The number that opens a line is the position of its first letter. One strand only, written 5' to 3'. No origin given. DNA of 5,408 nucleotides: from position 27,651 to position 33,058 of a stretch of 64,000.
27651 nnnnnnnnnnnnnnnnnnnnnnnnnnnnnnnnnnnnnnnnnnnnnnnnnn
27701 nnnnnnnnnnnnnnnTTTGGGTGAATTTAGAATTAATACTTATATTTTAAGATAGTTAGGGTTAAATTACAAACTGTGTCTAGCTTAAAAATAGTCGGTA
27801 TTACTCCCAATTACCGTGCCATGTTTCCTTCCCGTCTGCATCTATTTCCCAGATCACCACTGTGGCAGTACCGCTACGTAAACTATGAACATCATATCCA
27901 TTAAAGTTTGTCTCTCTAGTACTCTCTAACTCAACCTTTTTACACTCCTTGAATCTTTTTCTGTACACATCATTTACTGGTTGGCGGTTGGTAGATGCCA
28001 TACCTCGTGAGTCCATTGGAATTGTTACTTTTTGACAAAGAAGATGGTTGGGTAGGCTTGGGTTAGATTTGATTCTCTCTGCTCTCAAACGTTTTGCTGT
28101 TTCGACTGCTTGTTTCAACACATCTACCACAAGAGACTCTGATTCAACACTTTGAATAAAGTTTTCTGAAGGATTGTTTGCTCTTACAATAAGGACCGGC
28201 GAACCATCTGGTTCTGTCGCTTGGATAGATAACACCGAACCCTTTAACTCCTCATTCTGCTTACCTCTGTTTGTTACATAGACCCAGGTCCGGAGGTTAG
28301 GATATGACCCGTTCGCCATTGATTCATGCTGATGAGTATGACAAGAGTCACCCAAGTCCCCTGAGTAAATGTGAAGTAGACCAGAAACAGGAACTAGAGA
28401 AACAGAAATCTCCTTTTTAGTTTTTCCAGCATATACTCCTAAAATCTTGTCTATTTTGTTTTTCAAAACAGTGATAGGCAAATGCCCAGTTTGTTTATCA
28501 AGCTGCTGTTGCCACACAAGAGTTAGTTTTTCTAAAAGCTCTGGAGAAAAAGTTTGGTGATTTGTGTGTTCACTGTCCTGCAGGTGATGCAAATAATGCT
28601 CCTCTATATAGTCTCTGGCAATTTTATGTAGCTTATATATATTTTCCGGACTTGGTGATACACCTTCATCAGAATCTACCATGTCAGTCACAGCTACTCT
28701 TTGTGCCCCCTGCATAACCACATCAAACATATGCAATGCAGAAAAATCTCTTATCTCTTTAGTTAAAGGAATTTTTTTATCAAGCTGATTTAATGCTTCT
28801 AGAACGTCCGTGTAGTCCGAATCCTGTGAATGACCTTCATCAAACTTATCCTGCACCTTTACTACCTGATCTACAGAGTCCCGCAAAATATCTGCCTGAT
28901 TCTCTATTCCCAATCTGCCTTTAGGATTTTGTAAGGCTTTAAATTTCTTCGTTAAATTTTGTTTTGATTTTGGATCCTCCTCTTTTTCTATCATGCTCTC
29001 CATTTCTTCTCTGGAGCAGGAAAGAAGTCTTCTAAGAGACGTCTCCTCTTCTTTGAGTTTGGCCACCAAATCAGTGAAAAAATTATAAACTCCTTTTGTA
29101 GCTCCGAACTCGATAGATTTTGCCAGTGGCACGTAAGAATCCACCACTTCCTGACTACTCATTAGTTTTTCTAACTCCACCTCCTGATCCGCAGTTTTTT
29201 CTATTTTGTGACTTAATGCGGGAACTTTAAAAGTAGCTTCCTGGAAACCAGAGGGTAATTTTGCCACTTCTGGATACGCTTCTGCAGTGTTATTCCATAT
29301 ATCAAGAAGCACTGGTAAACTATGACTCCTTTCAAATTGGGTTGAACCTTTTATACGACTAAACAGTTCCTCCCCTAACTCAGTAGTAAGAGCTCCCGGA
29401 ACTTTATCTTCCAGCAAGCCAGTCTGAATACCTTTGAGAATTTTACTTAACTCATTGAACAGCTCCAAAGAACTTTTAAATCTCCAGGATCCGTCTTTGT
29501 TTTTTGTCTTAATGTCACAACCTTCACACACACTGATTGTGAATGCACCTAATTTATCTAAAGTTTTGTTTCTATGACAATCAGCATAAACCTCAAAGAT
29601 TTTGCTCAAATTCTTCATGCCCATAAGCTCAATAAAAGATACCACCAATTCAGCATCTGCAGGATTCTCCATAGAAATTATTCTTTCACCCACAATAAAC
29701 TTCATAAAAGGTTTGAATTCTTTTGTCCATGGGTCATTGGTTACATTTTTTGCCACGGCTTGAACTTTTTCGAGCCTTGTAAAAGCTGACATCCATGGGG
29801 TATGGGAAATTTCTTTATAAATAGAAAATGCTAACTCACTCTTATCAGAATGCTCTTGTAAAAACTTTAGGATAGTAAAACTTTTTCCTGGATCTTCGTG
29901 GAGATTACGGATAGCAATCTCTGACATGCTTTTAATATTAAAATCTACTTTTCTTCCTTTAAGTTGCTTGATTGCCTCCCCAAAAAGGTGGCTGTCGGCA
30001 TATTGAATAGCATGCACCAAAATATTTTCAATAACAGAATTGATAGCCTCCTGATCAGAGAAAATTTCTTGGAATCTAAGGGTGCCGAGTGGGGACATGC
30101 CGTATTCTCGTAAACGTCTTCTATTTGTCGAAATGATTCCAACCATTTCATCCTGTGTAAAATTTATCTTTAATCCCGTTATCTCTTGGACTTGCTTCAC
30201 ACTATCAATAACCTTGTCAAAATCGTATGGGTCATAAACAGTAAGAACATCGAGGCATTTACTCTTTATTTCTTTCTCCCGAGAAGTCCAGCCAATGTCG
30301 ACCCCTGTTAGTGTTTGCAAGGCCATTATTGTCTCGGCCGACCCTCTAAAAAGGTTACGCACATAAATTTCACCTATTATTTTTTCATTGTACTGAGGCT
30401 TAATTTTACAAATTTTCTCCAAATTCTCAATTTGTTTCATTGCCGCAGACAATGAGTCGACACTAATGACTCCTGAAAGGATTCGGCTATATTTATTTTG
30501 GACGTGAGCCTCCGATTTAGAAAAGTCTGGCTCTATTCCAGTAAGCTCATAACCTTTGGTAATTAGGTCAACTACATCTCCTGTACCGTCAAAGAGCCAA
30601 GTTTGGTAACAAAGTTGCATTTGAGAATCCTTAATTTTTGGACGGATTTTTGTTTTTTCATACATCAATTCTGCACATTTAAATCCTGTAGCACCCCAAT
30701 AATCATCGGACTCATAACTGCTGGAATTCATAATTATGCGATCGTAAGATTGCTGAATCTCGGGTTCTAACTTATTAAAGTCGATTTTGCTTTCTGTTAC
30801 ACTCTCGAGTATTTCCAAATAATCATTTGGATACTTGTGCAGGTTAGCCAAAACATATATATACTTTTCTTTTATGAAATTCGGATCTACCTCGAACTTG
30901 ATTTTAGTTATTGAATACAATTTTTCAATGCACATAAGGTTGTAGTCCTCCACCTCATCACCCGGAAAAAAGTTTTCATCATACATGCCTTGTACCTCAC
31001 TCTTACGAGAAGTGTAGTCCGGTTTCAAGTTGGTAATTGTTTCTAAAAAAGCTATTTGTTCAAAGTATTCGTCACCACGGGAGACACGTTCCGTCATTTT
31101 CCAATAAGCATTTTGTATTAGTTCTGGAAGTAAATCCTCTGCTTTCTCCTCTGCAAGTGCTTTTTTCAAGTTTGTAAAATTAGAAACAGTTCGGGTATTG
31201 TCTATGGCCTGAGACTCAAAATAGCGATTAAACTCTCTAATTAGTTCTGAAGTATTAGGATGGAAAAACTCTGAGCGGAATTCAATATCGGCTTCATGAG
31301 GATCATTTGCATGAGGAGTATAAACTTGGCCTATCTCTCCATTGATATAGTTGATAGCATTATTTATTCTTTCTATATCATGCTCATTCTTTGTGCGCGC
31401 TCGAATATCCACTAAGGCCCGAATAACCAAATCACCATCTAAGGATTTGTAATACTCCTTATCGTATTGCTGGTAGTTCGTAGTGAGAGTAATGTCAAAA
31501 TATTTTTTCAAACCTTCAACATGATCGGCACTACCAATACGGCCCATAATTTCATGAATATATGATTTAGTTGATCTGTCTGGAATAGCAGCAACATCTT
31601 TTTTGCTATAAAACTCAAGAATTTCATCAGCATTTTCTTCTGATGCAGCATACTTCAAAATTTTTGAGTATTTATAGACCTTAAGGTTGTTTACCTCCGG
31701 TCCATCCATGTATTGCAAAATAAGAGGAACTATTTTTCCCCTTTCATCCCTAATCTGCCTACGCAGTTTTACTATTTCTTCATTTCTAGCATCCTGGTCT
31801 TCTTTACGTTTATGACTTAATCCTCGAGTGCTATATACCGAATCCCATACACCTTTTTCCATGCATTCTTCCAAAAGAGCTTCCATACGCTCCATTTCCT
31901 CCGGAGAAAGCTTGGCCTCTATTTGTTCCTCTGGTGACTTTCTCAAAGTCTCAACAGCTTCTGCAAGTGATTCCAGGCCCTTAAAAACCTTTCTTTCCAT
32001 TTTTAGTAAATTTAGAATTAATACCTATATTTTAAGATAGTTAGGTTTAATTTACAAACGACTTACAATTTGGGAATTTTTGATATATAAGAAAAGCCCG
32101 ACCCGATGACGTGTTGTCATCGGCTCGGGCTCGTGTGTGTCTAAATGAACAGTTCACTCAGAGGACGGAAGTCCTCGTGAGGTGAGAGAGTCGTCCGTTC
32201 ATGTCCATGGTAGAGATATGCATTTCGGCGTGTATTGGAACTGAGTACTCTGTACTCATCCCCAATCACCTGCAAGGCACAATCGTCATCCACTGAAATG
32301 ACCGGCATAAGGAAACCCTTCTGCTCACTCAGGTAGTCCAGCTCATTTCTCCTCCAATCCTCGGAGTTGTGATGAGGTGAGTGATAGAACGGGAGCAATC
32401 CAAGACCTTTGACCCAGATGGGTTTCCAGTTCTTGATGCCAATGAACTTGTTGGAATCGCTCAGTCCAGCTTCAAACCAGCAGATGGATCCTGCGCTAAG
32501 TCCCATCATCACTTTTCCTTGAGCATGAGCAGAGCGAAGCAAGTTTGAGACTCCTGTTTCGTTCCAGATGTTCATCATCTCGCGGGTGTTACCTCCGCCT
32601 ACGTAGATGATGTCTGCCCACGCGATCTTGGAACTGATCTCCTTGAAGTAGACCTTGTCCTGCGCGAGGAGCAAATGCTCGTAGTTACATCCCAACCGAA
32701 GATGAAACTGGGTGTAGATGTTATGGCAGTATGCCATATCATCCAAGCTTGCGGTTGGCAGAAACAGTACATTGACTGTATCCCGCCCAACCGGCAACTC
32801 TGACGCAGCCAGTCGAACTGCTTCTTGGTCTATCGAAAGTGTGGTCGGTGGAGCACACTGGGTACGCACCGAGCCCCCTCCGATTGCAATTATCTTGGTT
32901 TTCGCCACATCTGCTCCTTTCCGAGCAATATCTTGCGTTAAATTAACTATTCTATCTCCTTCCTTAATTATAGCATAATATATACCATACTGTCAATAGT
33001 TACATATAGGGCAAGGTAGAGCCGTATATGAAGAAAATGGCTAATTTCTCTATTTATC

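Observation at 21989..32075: Tandem giant paralogues (1474 aa and 1399 aa) plus a kinase-like gene in one minus-strand cluster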

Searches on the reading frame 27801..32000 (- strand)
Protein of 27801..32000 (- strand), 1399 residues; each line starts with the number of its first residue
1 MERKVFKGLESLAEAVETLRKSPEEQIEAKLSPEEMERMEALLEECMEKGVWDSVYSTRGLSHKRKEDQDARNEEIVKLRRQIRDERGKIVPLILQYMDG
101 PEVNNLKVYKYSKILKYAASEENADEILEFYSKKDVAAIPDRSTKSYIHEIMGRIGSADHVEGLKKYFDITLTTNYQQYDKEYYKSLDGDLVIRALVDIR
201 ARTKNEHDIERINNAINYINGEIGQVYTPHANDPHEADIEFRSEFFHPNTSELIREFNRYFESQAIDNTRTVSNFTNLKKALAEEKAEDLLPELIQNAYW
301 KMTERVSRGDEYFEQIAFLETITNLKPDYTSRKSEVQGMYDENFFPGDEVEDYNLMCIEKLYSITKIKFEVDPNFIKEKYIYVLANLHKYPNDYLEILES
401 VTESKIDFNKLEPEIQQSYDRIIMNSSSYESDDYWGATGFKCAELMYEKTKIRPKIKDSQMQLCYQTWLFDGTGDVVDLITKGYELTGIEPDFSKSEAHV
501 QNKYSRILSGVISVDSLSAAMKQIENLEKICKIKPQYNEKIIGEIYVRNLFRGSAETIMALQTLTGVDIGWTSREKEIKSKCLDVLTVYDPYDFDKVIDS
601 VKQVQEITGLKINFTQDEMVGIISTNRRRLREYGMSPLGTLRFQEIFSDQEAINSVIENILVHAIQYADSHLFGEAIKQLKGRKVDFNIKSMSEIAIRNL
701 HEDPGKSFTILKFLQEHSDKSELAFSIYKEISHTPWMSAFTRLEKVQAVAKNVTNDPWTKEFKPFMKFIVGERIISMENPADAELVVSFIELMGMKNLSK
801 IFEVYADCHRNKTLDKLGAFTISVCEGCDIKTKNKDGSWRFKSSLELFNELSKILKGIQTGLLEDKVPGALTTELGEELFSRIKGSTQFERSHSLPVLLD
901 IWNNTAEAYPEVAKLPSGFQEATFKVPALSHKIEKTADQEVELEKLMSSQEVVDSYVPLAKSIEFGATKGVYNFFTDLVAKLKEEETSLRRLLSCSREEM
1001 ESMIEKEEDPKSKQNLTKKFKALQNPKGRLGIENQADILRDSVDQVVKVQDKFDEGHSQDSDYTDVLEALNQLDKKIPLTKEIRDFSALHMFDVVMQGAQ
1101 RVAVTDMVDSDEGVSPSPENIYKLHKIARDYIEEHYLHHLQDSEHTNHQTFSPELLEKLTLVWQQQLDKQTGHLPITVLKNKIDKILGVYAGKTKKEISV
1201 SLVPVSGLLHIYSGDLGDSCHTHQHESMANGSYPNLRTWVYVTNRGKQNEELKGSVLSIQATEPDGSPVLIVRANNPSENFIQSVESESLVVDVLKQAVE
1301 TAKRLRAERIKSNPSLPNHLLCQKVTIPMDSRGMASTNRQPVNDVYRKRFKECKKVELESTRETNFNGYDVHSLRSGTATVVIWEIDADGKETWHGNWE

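Call 4: search_protein_families(library=pfam, proteins=[window:27801-32000:-], max_evalue=1)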
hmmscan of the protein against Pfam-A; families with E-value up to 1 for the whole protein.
window:27801-32000:- (1399 aa): 2 families
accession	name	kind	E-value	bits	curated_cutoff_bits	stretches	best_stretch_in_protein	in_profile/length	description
PF02700.19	PurS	-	0.012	16.3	22.2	1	77-131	6-60/77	Phosphoribosylformylglycinamidine (FGAM) synthase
PF16043.11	DUF4795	-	0.038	13.8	34.8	1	968-1026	90-147/208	Domain of unknown function (DUF4795)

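Call 29: search_protein_families(library=padloc, proteins=[window:27801-32000:-], max_evalue=0.1)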
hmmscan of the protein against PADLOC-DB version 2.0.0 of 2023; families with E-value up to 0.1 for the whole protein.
window:27801-32000:- (1399 aa): 0 families

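Call 30: search_protein_families(library=ncbifam, proteins=[window:27801-32000:-], max_evalue=0.1)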
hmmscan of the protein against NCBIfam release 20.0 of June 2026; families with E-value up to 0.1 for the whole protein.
window:27801-32000:- (1399 aa): 0 families

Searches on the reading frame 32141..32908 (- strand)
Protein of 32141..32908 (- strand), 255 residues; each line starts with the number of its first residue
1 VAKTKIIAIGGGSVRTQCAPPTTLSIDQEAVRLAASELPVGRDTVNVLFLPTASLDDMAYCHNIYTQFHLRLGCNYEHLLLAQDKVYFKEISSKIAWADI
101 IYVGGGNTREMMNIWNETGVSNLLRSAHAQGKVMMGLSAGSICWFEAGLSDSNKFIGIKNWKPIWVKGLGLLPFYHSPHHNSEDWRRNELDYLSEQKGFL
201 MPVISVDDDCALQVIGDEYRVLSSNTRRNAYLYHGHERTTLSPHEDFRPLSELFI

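Call 4: search_protein_families(library=pfam, proteins=[window:32141-32908:-], max_evalue=1)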
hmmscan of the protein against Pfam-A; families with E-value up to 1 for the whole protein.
window:32141-32908:- (255 aa): 4 families
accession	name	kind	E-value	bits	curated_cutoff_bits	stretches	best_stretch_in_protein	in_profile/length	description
PF03575.23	Peptidase_S51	-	4e-40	138.1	23.9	1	44-221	30-205/206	Peptidase family S51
PF07685.20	GATase_3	-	0.0051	16.9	27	1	83-142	24-86/196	CobB/CobQ-like glutamine amidotransferase domain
PF25255.1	wH_RNase_II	-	0.073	13.6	27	1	74-90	47-63/78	Ribonuclease II, winged helix domain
PF01174.25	SNO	-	0.17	12.2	27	1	95-143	31-80/188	SNO glutamine amidotransferase family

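Call 30: search_protein_families(library=ncbifam, proteins=[window:32141-32908:-], max_evalue=0.1)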
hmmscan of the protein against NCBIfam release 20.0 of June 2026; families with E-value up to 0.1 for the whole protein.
window:32141-32908:- (255 aa): 3 families
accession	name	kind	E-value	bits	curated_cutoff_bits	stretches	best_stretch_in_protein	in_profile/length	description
NF003642.0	PRK05282.1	equivalog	2.1e-08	33.9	156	1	89-185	71-163/233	dipeptidase PepE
TIGR02069.1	cyanophycinase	equivalog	0.00011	21.8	126.6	1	86-143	71-128/250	cyanophycinase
NF010608.0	PRK14004.1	equivalog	0.034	13.8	216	1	80-147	21-88/210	imidazole glycerol phosphate synthase subunit HisH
